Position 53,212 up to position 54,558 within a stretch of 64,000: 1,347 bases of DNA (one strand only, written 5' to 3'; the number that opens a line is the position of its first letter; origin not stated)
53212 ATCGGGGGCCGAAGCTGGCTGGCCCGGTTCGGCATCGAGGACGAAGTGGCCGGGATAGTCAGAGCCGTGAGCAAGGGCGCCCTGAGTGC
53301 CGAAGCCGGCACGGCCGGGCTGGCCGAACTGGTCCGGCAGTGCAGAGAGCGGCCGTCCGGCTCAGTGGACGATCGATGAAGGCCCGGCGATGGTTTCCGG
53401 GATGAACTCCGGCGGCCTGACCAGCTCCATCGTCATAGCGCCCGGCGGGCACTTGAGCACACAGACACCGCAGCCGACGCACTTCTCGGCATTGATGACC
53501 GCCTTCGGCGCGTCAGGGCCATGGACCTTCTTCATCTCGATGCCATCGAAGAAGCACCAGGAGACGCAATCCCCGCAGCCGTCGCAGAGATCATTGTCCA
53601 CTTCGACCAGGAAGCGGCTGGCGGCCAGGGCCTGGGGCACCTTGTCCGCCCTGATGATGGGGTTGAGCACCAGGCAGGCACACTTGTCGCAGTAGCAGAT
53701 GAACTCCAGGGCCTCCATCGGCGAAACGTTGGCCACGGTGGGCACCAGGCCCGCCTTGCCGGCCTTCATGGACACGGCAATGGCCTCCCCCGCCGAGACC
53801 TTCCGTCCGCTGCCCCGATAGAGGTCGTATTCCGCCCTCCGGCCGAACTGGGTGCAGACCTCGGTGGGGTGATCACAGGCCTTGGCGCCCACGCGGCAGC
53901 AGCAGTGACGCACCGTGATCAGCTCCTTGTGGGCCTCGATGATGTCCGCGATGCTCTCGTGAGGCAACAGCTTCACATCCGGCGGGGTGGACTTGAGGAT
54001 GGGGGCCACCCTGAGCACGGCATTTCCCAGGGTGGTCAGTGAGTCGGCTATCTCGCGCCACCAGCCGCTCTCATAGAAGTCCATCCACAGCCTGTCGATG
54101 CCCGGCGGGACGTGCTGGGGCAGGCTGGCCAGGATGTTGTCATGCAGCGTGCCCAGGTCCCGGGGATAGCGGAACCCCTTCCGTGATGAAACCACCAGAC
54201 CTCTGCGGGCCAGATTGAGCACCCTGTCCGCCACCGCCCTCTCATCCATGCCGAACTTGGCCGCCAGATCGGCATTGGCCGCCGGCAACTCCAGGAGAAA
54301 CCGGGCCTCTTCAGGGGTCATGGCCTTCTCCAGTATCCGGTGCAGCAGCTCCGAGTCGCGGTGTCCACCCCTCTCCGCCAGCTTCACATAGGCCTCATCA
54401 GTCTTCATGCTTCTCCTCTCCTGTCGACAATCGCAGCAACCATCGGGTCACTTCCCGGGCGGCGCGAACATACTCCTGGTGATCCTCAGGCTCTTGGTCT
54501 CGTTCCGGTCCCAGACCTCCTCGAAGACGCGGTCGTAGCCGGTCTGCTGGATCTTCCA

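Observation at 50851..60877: bai-like steroid/bile-acid reductive-metabolism gene set: OYE flavoenzymes + BaiE-like dehydratase + KstD/BaiJ-like flavoprotein + SDR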

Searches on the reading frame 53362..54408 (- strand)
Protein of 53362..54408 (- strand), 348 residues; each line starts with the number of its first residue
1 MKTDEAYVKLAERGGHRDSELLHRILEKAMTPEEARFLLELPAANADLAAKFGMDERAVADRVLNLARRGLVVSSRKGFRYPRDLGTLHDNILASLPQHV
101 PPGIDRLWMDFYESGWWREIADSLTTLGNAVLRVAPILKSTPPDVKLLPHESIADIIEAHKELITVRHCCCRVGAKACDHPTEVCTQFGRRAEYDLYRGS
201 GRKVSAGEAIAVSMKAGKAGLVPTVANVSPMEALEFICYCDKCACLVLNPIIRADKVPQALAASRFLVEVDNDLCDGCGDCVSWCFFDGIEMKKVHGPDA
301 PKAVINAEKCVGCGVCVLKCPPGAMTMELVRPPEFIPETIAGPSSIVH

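Call 4: search_protein_families(library=pfam, proteins=[window:53362-54408:-], max_evalue=0.01)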
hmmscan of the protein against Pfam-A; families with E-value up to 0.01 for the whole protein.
window:53362-54408:- (348 aa): 9 families
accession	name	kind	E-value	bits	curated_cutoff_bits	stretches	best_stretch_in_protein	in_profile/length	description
PF12838.12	Fer4_7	-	1.3e-09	38.8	27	1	275-324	2-52/52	4Fe-4S dicluster domain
PF13237.11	Fer4_10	-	1.2e-07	31.9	25.5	2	269-321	3-53/53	4Fe-4S dicluster domain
PF12797.12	Fer4_2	-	1.2e-07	31.7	24.5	1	302-321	2-21/22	4Fe-4S binding domain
PF00037.32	Fer4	-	1.5e-07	31.4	21.1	1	304-325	2-23/24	4Fe-4S binding domain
PF13187.11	Fer4_9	-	2.3e-07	31.2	27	1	275-325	2-52/52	4Fe-4S dicluster domain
PF12837.12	Fer4_6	-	4e-07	30.1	25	2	303-324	2-23/24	4Fe-4S binding domain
PF25160.1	LdpA_Fe-S-bd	-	2.2e-06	27.8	27.6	2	268-294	21-47/49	LdpA Fe-S cluster-binding domain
PF14697.11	Fer4_21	-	4.9e-06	27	35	1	269-327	2-59/59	4Fe-4S dicluster domain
PF13459.11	Fer4_15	-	9.7e-05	23.4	22.4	0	268-285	1-18/66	4Fe-4S single cluster domain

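Call 22: search_protein_families(library=ncbifam, proteins=[window:53362-54408:-], max_evalue=0.001)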
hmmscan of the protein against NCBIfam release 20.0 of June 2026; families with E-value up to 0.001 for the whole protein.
window:53362-54408:- (348 aa): 34 families (the best 25 are shown)
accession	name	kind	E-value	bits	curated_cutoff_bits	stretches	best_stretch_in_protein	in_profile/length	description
NF040770.1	hetero_SS_HdrA2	exception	6.4e-09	34.5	1100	1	266-330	570-628/777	CoB-CoM heterodisulfide reductase HdrA2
NF042987.1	OGOR_delta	exception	1.6e-06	28.2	125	1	267-326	25-86/89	2-oxoglutarate ferredoxin oxidoreductase subunit delta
NF009945.0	PRK13409.1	equivalog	1.6e-06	27.1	469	1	301-327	42-68/592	ribosome biogenesis/translation initiation ATPase RLI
NF004542.0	PRK05888.2-3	equivalog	2.6e-06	27.1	248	1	267-325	77-139/203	NADH-quinone oxidoreductase subunit NuoI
TIGR02179.1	PorD_KorD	subfamily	3.8e-06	26.9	60.05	1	229-294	19-76/78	2-oxoacid:acceptor oxidoreductase, delta subunit, pyruvate/2-ketoisovalerate family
NF005504.0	PRK07118.1-3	equivalog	5.8e-06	25.9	437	1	275-324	142-187/293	Fe-S cluster domain-containing protein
TIGR04105.1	FeFe_hydrog_B1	subfamily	6.8e-06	25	450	1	264-326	133-206/462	monomeric [FeFe] hydrogenase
TIGR01944.1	rnfB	subfamily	7.5e-06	25.6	68.7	1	264-328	104-163/190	RnfABCDGE type electron transport complex subunit B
NF005503.0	PRK07118.1-2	equivalog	8e-06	25.3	252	1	275-328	140-187/292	RnfABCDGE type electron transport complex subunit B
NF040684.1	PorD_Arch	equivalog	8.1e-06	25.8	120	0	303-327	27-51/85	pyruvate synthase subunit PorD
TIGR02912.1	sulfite_red_C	equivalog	1e-05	24.7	324.1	1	270-326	166-219/314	sulfite reductase subunit C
NF004914.0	PRK06273.1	equivalog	1.2e-05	25.2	163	0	303-334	46-77/167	ferredoxin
NF040864.1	HgcB_ferredoxin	equivalog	1.2e-05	25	99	1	268-328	9-64/93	mercury methylation ferredoxin HgcB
NF010367.0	PRK13795.1-2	equivalog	1.5e-05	23.6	456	1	271-321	534-580/584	hypothetical protein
NF042909.1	FMH_DH_FwdF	exception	2.2e-05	23.8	375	1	254-327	241-313/336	tungsten-dependent formylmethanofuran dehydrogenase subunit FwdF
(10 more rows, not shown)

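Call 24: search_solved_structures(query=window:53362-54408:-, max_evalue=1)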
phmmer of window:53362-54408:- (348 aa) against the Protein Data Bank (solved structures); distinct sequences matched with E-value up to 1: 142 (the best 60 are shown).
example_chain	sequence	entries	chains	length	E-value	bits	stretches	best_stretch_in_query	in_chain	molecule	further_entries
9sw6_G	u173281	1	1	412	9e-10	41.1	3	252-327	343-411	Polyferredoxin protein MvhB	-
9sfi_T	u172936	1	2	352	1.3e-09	40.6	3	270-329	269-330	4Fe-4S ferredoxin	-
8rvu_a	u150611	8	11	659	7.2e-09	38.1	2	266-334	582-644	H(2):CoB-CoM heterodisulfide,ferredoxin reductase subunit A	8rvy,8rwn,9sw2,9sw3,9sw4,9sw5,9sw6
8rvv_A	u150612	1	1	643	8.9e-09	37.9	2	266-333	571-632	H(2):CoB-CoM heterodisulfide,ferredoxin reductase subunit A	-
5odc_A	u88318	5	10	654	1.6e-08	37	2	266-328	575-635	Heterodisulfide reductase, subunit A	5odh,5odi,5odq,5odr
9eri_B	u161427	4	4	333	2.9e-08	36.2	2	244-336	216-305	Na(+)-translocating ferredoxin:NAD(+) oxidoreductase complex subunit B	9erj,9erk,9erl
9sw6_H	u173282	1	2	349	3.1e-08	36.1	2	268-327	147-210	Tungsten formylmethanofuran dehydrogenase, subunit F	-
5t5i_F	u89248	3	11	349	3.3e-07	32.7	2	268-326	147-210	Tungsten formylmethanofuran dehydrogenase subunit fwdF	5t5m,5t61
7bkb_L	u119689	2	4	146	1.3e-06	30.7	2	254-293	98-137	Formylmethanofuran dehydrogenase, subunit G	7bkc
7qv7_D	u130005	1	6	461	1.9e-06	30.2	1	262-325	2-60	Hydrogen dependent carbon dioxide reductase subunit HydA2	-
7bkb_A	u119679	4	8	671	2.6e-06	29.7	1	272-338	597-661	CoB--CoM heterodisulfide reductase iron-sulfur subunit A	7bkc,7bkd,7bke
7bkb_K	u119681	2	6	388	3.6e-06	29.3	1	269-329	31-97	Formylmethanofuran dehydrogenase, subunit F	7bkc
9sfi_A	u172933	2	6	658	8.8e-06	28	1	269-335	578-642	CoB--CoM heterodisulfide reductase iron-sulfur subunit A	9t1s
8e9g_I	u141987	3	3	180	2.3e-05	26.7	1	305-328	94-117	NADH-quinone oxidoreductase subunit I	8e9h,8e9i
7zc6_B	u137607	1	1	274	7.7e-05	24.9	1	275-326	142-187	RnfB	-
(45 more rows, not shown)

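Call 32: find_homologous_proteins(query=window:53362-54408:-, max_evalue=0.00001)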
Query window:53362-54408:- (348 aa): 289 proteins with E <= 0.00001 among 8000 candidates; the best 120 are listed.
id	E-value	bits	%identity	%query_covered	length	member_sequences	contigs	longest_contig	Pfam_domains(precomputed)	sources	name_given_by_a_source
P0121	1.2e-216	736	91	100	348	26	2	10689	PF14697.12,PF12837.13,PF00037.33,PF12838.13,PF25160.2,PF13237.12,PF13187.12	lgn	-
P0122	1.2e-208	710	87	100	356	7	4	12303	PF14697.12,PF12837.13,PF00037.33,PF12838.13,PF13237.12,PF13187.12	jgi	jgi:electron transport complex protein RnfB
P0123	5.4e-199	678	83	100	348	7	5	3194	PF14697.12,PF12837.13,PF00037.33,PF12838.13,PF25160.2,PF13237.12,PF13187.12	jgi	jgi:ferredoxin/biotin operon repressor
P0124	8.1e-181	619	78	100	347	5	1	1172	PF12797.13,PF12837.13,PF00037.33,PF12838.13,PF13237.12,PF13187.12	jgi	jgi:Pyruvate/2-oxoacid:ferredoxin oxidoreductase delta subunit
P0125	5.5e-179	613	77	100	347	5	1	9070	PF14697.12,PF12797.13,PF12837.13,PF00037.33,PF12838.13,PF25160.2,PF13237.12,PF13187.12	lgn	-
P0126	8.6e-178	609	76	99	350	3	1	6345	PF00037.33,PF12838.13,PF13187.12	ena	-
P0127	3.4e-177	607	74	100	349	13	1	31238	PF14697.12,PF00037.33,PF12838.13,PF13187.12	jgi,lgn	jgi:Pyruvate/2-oxoacid:ferredoxin oxidoreductase delta subunit/biotin operon repressor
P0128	3.0e-176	604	75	100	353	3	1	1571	PF12837.13,PF00037.33,PF12838.13,PF13187.12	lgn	-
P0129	1.4e-174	598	76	100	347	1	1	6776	PF14697.12,PF12797.13,PF12837.13,PF00037.33,PF12838.13,PF25160.2,PF13237.12,PF13187.12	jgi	-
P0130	2.3e-174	597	75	100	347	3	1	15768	PF12837.13,PF00037.33,PF12838.13,PF25160.2,PF13237.12,PF13187.12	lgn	-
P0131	2.5e-174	597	74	99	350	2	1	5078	PF14697.12,PF00037.33,PF12838.13,PF13237.12,PF13187.12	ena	-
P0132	1.6e-172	591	74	99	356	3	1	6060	PF12797.13,PF12837.13,PF00037.33,PF12838.13,PF13459.12,PF13187.12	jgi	jgi:ferredoxin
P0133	6.6e-170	583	71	99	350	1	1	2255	PF12837.13,PF00037.33,PF12838.13,PF13187.12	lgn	-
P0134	8.4e-168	576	73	100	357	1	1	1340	PF00037.33,PF12838.13,PF13237.12,PF13187.12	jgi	jgi:electron transport complex protein RnfB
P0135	6.8e-166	570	71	100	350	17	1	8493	PF12837.13,PF00037.33,PF12838.13,PF13187.12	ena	-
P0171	1.0e-136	474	63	100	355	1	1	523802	PF12838.13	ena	-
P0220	1.1e-118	414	57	100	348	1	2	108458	PF14697.12,PF12797.13,PF12837.13,PF00037.33,PF12838.13,PF13237.12,PF13187.12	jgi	jgi:electron transport complex protein RnfB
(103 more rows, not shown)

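Call 34: find_encoding_contigs(protein=P0171, flank=10000, max_places=1)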
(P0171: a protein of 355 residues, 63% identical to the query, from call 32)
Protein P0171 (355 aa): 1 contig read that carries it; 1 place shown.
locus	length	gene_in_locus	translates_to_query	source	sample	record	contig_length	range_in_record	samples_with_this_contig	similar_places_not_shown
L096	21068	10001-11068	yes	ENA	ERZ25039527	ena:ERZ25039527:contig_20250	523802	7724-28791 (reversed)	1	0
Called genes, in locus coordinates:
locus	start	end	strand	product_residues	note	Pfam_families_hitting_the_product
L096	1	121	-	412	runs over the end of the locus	PF13458:Peripla_BP_6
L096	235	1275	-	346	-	PF02653:BPD_transp_2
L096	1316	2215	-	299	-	PF00501:AMP-binding, PF23562:AMP-binding_C_3 (faint)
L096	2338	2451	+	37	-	-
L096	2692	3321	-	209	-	PF00501:AMP-binding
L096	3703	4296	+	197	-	PF00072:Response_reg, PF00196:GerE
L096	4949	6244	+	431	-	PF00989:PAS, PF08448:PAS_4, PF13426:PAS_9, PF08447:PAS_3, PF00989:PAS, PF13188:PAS_8 (weak), PF13426:PAS_9, PF07730:HisKA_3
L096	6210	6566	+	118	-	PF02518:HATPase_c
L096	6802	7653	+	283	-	PF01037:AsnC_trans_reg (weak), PF22482:AsnC_trans_reg_3 (faint), PF13404:HTH_AsnC-type, PF13412:HTH_24, PF08279:HTH_11 (weak), PF01037:AsnC_trans_reg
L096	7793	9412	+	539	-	PF00890:FAD_binding_2, PF01266:DAO, PF12831:FAD_oxidored (weak)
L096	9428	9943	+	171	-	PF13577:SnoaL_4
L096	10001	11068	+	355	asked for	PF12838:Fer4_7 (weak)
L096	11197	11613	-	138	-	-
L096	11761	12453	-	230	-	PF07992:Pyr_redox_2, PF13738:Pyr_redox_3, PF00070:Pyr_redox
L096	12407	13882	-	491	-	PF00724:Oxidored_FMN, PF01207:Dus (weak)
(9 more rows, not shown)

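Call 35: find_encoding_contigs(protein=P0220, flank=10000, max_places=1)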
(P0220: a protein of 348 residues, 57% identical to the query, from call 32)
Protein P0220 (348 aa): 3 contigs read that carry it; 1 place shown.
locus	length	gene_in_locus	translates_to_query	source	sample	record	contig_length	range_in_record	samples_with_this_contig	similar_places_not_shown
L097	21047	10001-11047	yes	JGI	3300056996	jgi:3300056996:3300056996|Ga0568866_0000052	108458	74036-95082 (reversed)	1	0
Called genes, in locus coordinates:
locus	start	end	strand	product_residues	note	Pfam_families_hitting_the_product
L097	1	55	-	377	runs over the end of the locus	-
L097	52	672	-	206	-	PF08281:Sigma70_r4_2 (weak), PF04545:Sigma70_r4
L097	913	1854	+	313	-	PF00561:Abhydrolase_1, PF12146:Hydrolase_4 (faint)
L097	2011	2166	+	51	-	-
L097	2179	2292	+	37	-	-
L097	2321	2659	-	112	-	-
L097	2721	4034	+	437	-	PF01103:Omp85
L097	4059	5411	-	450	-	PF00072:Response_reg, PF00158:Sigma54_activat, PF14532:Sigma54_activ_2, PF20030:bpMoxR (weak), PF00004:AAA, PF07728:AAA_5, PF25601:AAA_lid_14, PF02954:HTH_8, +1 more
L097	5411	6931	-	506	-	PF00672:HAMP, PF00512:HisKA, PF02518:HATPase_c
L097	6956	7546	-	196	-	-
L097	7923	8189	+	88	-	-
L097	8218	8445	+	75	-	-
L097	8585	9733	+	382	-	-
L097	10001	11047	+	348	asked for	PF13237:Fer4_10, PF14697:Fer4_21, PF12838:Fer4_7, PF13187:Fer4_9, PF00037:Fer4 (weak), PF12797:Fer4_2 (weak), PF12837:Fer4_6 (weak)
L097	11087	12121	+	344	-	PF23213: (weak), PF23212:DUF7064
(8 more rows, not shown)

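Call 39: predict_structure(alignment_id=A2)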
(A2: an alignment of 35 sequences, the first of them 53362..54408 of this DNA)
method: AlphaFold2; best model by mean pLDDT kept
length: 348 residues; sequences in the alignment: 35
mean_pLDDT: 93.4   pTM: 0.89
mean pLDDT of the five models: 93.4, 92.3, 91.7, 89.0, 88.2
residues with pLDDT >= 90: 302; 70-90: 37; 50-70: 9; < 50: 0
segments of 3 or more residues with pLDDT < 50: none
pLDDT, mean of each block of 10 residues (from residue 1): 92 95 98 98 97 98 98 92 93 96 96 95 88 95 89 97 97 93 95 96 98 97 94 94 92 94 95 93 94 82 94 96 94 86 63
secondary structure, 60 per line:
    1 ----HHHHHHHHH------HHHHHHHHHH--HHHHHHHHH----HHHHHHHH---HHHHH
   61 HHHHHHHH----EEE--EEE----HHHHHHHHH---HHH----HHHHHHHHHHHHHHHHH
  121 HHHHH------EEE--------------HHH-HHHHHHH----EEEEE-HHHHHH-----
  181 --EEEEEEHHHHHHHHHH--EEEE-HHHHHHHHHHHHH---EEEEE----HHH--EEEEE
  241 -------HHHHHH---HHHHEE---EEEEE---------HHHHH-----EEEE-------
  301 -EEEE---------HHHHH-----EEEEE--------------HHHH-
elements in order: H5-13 H20-29 H32-40 H45-52 H56-68 E73-75 E78-80 H85-93 H104-125 E132-134 H153-159 E164-168 H170-175 E183-188 H189-198 E201-204 H206-218 E222-226 E236-240 H248-253 H257-260 E266-270 H280-284 E290-293 E302-305 H315-319 E325-329 H344-347
